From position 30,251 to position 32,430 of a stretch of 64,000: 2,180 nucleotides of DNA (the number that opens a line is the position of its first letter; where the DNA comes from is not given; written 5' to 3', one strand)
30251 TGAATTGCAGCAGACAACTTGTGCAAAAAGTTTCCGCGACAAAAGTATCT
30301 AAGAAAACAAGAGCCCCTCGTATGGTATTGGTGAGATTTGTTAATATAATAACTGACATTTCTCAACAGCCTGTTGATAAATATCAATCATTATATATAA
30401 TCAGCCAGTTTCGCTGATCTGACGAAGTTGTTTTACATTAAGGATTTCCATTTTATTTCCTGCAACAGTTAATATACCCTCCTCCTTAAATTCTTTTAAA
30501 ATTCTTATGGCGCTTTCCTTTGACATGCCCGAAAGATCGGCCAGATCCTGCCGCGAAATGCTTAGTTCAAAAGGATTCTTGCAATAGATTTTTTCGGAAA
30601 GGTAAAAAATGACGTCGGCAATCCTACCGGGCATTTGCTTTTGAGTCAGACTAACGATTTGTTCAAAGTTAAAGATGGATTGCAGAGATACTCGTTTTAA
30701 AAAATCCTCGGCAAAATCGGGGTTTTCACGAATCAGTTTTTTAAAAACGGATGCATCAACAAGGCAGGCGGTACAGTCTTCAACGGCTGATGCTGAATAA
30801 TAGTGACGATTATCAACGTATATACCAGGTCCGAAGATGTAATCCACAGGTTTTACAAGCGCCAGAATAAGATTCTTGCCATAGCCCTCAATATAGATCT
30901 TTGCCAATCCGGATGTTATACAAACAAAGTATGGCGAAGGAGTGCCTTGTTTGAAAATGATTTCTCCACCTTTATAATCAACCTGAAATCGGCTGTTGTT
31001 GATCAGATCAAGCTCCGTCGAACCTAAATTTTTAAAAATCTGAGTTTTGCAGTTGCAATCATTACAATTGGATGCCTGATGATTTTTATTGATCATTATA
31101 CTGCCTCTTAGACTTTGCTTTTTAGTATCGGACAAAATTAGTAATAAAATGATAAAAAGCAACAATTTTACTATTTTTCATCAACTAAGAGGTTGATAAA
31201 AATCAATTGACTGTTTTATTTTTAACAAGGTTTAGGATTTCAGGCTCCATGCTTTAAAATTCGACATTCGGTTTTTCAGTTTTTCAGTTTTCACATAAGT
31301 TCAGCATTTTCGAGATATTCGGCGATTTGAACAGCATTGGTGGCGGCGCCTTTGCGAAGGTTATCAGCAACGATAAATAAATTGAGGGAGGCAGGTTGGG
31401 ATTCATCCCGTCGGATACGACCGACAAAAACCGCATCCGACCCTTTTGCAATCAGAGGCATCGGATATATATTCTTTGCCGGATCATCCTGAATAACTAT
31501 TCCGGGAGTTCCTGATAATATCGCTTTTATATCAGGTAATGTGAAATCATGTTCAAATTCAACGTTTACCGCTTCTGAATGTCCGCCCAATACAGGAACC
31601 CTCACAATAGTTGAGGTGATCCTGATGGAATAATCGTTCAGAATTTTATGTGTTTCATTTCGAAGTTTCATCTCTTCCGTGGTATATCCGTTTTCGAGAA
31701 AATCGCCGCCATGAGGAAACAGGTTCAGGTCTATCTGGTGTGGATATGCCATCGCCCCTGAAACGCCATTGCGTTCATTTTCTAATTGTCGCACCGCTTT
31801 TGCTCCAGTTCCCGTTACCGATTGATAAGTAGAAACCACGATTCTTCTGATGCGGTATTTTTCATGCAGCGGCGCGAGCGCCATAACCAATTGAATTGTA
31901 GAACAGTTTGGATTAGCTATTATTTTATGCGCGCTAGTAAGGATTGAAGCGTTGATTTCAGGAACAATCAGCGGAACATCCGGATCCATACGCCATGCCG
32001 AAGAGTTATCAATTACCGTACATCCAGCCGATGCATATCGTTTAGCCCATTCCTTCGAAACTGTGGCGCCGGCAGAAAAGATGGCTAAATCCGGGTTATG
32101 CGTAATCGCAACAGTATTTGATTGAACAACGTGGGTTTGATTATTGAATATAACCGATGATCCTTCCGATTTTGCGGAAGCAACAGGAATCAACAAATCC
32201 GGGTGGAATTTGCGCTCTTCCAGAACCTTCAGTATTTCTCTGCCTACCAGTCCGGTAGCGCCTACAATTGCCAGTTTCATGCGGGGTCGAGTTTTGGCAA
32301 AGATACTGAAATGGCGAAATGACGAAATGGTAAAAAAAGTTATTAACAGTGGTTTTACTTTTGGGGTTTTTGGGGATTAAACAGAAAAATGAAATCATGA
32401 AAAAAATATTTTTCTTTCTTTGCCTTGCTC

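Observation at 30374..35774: Three perfect TTGAT-N4-ATCAA (FNR-type) boxes within 5.4 kb, next to a Cys-rich Crp/Fnr regulator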

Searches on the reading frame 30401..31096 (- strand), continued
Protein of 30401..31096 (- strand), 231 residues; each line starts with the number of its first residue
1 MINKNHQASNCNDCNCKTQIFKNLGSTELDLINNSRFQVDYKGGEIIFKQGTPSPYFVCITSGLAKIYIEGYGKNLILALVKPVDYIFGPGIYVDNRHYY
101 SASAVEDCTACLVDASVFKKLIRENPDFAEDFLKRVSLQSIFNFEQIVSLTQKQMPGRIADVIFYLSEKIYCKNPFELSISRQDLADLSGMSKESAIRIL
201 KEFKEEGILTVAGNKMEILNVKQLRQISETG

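Call 54: search_protein_families(library=pfam, proteins=[L072:389-1348:-, L072:2374-3705:-, L072:3807-5831:+, L073:4649-5779:-, L073:6730-8112:-, L073:8163-10178:+, L071:4215-5855:-, L071:3550-4212:-, L071:6696-7310:-, L071:7576-8778:-], max_evalue=0.0001)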
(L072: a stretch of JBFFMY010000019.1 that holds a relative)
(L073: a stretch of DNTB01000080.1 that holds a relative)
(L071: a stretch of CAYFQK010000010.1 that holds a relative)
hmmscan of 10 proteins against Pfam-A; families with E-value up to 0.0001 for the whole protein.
L072:389-1348:- (319 aa): 1 family
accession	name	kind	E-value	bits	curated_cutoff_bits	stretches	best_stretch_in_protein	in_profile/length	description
PF00581.25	Rhodanese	-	5.1e-20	72.2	22.2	1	70-144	14-101/102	Rhodanese-like domain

L072:2374-3705:- (443 aa): 3 families
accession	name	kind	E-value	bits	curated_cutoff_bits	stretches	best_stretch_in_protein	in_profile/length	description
PF07992.20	Pyr_redox_2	-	1.1e-13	51.8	26.1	1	7-126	2-126/291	Pyridine nucleotide-disulphide oxidoreductase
PF05834.18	Lycopene_cycl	-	1.6e-05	24.6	23.4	0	8-44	2-38/380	Lycopene cyclase protein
PF13454.12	NAD_binding_9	-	5.7e-05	23.6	21.8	0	9-46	1-40/155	FAD-NAD(P)-binding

L072:3807-5831:+ (674 aa): 1 family
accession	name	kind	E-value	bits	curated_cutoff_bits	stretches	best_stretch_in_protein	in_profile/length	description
PF01432.26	Peptidase_M3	-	2.7e-139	465.9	27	1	225-672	1-456/457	Peptidase family M3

L073:4649-5779:- (376 aa): 1 family
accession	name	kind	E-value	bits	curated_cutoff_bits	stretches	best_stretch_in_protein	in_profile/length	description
PF00581.25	Rhodanese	-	4.1e-21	75.8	22.2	1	128-201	16-101/102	Rhodanese-like domain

L073:6730-8112:- (460 aa): 2 families
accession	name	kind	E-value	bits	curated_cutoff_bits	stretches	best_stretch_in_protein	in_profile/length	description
PF07992.20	Pyr_redox_2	-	4e-13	49.9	26.1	1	20-138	2-125/291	Pyridine nucleotide-disulphide oxidoreductase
PF05834.18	Lycopene_cycl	-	4e-06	26.6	23.4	0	21-75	2-58/380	Lycopene cyclase protein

L073:8163-10178:+ (671 aa): 1 family
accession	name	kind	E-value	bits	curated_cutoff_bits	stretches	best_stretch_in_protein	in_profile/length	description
PF01432.26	Peptidase_M3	-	4e-142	475.2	27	1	223-668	1-455/457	Peptidase family M3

L071:4215-5855:- (546 aa): 5 families
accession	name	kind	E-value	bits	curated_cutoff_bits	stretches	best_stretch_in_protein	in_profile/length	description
PF11783.13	Cytochrome_cB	-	8.6e-65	218.2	22.1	1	312-484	1-172/173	Cytochrome c bacterial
PF22113.1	Mtrc-MtrF_II-IV_dom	-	1.7e-12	47.7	30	1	75-256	19-169/176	Outer membrane cytochrome MtrC/MtrF-like, domains II/IV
PF14522.11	Cytochrome_C7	-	6.8e-10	39.1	24.8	0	234-301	6-66/67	Cytochrome c7 and related cytochrome c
PF14537.11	Cytochrom_c3_2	-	8.1e-08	33.1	25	0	137-208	7-64/79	Cytochrome c3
PF02085.21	Cytochrom_CIII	-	3.5e-05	24.5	22.9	0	201-278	30-101/101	Class III cytochrome C family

L071:3550-4212:- (220 aa): 2 families
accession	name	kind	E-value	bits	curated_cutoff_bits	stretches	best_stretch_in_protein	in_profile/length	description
PF01292.26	Ni_hydr_CYTB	-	1.9e-29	103.1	30.1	1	9-196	3-179/179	Prokaryotic cytochrome b561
PF14358.11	DUF4405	-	9.1e-06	26.5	26.7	1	128-179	12-64/66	Domain of unknown function (DUF4405)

L071:6696-7310:- (204 aa): 1 family
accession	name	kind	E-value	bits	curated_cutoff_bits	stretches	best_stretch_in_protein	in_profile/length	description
PF12804.13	NTP_transf_3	-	8.3e-32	111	27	1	9-148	1-146/160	MobA-like NTP transferase domain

L071:7576-8778:- (400 aa): 1 family
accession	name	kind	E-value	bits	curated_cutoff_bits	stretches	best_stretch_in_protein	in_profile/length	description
PF02547.20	Queuosine_synth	-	2.5e-103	346.1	25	2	11-298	2-266/322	Queuosine biosynthesis protein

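Call 75: search_protein_representatives(protein=window:30401-31096:-)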
Query: 231 residues. Proteins with E-value up to 0.001 (for the whole library): 9765; up to 1e-10: 1805; up to 1e-30: 198. The best 150 are listed.
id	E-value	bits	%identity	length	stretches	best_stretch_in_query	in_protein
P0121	1.6e-87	309.1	63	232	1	9-231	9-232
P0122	1.4e-68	247.3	49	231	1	8-231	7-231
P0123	3.4e-67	242.7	53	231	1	10-231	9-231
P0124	1.8e-64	233.8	51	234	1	7-228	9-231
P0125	1.8e-63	230.6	45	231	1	8-231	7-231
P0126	4.8e-63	229.2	49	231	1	11-231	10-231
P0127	2.3e-61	223.6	46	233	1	5-231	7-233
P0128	9.8e-58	211.8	44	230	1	3-231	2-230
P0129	1.0e-57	211.7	68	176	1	6-136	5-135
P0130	1.5e-57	211.2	44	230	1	7-229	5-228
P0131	1.8e-57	210.9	43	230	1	9-231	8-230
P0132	1.1e-56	208.4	42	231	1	8-231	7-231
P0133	3.6e-56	206.7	47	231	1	9-229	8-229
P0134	3.9e-56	206.6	42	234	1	6-228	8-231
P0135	5.9e-56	206.0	45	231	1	8-231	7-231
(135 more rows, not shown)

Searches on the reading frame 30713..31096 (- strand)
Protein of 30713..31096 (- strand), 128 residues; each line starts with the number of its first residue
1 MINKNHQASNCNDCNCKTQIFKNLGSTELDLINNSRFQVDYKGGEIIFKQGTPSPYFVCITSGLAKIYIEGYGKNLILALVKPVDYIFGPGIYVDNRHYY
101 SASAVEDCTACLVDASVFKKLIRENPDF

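Call 25: search_solved_structures(query=window:30713-31096:-, max_evalue=1, show_alignments=5)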
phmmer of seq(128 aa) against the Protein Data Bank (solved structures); distinct sequences matched with E-value up to 1: 74 (the best 60 are shown).
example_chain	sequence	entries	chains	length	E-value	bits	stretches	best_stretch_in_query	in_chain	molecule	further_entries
4rz7_A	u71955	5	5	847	4.3e-07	33.2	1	23-71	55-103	cGMP-dependent protein kinase, putative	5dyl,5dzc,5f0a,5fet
5ezr_A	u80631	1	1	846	4.6e-07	33.1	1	23-71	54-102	cGMP-dependent protein kinase, putative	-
9p74_A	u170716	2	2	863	5.2e-07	33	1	24-71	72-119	cGMP-dependent protein kinase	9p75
5dyk_A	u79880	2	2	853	7.1e-07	32.6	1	23-71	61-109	CGMP-dependent protein kinase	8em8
5kbf_A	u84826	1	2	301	9.3e-05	25.7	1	17-124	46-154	CAMP-dependent protein kinase regulatory subunit, putative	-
6rsx_A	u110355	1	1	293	0.00024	24.4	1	14-70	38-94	Regulatory Subunit of Protein Kinase A (cAMP-dependent) from Euglena gracilis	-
4din_B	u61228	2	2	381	0.00049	23.4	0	16-72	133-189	cAMP-dependent protein kinase type I-beta regulatory subunit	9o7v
1cx4_A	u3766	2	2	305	0.0016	21.7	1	16-72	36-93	CAMP-DEPENDENT PROTEIN KINASE REGULATORY SUBUNIT TYPE II BETA | cAMP-dependent protein kinase type II-beta regulatory subunit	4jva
3tnp_B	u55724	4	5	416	0.0037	20.5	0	16-72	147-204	cAMP-dependent protein kinase type II-beta regulatory subunit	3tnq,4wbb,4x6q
6wjf_C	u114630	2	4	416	0.0045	20.3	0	16-72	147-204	cAMP-dependent protein kinase type II-beta regulatory subunit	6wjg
7lz4_A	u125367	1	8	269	0.0054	20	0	17-70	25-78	cAMP-dependent protein kinase type I-alpha regulatory subunit, N-terminally processed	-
5jr7_B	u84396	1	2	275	0.0057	19.9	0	17-70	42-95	cAMP-dependent protein kinase type I-alpha regulatory subunit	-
3j4q_B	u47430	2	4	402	0.006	19.9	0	20-122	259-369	cAMP-dependent protein kinase type II-alpha regulatory subunit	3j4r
1ne4_A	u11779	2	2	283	0.0063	19.8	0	17-70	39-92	cAMP-dependent protein kinase type I-alpha regulatory chain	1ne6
2qvs_B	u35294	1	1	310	0.0063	19.8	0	20-121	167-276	cAMP-dependent protein kinase type II-alpha regulatory subunit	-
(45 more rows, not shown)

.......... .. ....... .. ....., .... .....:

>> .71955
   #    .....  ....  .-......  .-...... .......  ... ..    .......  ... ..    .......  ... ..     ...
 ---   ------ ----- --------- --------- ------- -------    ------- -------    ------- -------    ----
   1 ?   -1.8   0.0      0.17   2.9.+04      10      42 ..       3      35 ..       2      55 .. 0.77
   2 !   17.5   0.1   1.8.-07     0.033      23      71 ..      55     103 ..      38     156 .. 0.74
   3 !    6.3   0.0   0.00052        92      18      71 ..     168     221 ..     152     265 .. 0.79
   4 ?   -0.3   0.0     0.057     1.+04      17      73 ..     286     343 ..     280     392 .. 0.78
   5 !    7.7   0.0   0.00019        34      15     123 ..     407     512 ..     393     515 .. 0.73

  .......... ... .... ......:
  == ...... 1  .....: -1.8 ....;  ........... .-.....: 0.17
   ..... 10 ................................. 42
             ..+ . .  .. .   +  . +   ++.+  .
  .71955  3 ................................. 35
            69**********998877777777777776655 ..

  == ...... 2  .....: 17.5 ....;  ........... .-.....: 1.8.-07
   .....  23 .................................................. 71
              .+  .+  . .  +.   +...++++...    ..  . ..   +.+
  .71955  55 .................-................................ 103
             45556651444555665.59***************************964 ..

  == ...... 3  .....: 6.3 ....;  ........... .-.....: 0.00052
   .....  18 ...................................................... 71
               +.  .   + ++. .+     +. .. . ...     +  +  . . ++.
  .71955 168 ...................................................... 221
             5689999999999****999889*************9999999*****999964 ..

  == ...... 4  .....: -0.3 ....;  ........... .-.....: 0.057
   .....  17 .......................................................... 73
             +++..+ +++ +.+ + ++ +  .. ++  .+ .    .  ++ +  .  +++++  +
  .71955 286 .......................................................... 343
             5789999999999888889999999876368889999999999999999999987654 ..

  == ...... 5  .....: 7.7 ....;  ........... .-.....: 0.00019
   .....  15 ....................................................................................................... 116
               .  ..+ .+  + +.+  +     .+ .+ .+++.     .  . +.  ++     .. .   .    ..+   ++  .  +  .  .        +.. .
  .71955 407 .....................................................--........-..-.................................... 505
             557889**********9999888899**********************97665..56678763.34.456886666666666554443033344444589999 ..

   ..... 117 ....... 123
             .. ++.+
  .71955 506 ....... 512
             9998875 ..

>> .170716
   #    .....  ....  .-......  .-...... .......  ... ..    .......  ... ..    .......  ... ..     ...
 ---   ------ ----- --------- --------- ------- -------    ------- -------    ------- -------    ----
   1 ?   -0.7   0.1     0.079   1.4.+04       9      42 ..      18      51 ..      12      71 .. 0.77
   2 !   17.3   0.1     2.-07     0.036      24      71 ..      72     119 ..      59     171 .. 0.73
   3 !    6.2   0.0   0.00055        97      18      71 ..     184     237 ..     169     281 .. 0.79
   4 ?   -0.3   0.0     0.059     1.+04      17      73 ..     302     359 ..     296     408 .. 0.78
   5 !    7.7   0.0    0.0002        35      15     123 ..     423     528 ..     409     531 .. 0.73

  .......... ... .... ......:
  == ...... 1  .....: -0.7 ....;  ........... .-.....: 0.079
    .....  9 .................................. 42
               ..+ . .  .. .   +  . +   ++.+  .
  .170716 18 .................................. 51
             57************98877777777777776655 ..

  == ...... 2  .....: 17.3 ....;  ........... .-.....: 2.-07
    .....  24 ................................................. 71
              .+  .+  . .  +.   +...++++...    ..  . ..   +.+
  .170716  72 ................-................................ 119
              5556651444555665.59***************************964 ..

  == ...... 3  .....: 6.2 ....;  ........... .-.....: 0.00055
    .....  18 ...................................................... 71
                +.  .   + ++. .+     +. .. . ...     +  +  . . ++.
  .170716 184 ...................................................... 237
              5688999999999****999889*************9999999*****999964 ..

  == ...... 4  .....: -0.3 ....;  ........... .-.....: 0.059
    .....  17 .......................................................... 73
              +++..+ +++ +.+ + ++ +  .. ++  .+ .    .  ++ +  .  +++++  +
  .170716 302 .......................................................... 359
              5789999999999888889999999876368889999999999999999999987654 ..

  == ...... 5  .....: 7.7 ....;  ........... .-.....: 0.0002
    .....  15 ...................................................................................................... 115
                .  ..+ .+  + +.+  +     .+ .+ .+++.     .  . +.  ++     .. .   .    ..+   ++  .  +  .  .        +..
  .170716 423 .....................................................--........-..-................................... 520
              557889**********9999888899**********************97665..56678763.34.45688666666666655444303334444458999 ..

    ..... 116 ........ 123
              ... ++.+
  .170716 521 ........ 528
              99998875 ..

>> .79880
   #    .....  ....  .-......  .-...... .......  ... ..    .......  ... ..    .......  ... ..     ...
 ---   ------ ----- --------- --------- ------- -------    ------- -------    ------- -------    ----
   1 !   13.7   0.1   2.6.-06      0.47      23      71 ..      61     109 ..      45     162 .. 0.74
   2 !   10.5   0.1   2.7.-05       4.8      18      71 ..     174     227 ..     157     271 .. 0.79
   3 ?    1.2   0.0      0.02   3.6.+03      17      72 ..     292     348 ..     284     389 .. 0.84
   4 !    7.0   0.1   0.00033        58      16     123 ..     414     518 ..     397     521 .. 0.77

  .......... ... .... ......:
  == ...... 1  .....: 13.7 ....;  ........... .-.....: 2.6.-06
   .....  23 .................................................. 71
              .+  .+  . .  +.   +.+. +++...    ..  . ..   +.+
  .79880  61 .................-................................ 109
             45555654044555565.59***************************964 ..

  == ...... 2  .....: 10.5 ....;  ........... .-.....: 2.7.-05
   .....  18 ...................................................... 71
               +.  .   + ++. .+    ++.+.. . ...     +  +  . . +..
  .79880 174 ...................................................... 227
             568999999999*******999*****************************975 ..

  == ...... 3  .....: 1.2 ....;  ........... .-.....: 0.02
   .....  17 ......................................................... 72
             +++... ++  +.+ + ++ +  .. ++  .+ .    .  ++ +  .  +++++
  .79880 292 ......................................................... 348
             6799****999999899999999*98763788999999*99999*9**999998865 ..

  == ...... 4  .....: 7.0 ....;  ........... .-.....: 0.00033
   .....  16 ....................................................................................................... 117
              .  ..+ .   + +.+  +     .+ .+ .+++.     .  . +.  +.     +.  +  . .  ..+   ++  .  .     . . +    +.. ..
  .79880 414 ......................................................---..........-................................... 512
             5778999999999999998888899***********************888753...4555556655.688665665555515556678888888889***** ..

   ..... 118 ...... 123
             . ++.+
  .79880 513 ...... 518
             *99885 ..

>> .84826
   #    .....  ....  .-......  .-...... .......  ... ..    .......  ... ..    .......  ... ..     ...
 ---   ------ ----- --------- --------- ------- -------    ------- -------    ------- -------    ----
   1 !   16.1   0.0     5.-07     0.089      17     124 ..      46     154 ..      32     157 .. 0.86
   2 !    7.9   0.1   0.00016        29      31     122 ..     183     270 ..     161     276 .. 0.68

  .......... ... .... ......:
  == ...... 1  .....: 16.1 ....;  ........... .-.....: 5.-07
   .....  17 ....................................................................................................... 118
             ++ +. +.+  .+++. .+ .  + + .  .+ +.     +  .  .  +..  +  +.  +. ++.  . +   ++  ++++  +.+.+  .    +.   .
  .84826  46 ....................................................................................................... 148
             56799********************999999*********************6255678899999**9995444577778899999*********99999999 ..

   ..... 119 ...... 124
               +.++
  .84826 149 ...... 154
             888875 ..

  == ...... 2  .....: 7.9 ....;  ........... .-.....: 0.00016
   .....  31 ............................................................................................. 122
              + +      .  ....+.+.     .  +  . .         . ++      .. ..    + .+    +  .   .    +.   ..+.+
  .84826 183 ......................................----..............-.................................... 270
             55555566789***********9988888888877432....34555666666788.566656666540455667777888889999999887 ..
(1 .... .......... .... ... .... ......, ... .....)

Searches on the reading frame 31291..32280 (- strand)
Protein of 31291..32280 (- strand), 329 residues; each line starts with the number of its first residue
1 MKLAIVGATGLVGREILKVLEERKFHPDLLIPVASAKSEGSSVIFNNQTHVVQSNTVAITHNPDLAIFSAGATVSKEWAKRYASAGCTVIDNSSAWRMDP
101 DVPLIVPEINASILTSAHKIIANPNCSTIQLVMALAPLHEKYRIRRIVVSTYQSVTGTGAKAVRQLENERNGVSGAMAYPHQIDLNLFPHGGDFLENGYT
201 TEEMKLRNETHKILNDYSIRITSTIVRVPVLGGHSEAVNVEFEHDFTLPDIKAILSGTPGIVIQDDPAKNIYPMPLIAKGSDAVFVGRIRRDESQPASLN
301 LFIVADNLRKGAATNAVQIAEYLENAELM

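Call 10: search_protein_families(library=pfam, proteins=[window:31291-32280:-], max_evalue=0.01)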
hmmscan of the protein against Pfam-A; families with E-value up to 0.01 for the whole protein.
window:31291-32280:- (329 aa): 3 families
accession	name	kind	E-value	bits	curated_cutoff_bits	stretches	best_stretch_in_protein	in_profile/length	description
PF02774.23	Semialdhyde_dhC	-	3.6e-43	148.3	26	1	135-310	1-184/184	Semialdehyde dehydrogenase, dimerisation domain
PF01118.30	Semialdhyde_dh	-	4e-30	105.1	26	1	2-113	1-117/121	Semialdehyde dehydrogenase, NAD binding domain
PF02800.25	Gp_dh_C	-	0.00016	21.7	24.4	0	210-258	61-109/158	Glyceraldehyde 3-phosphate dehydrogenase, C-terminal domain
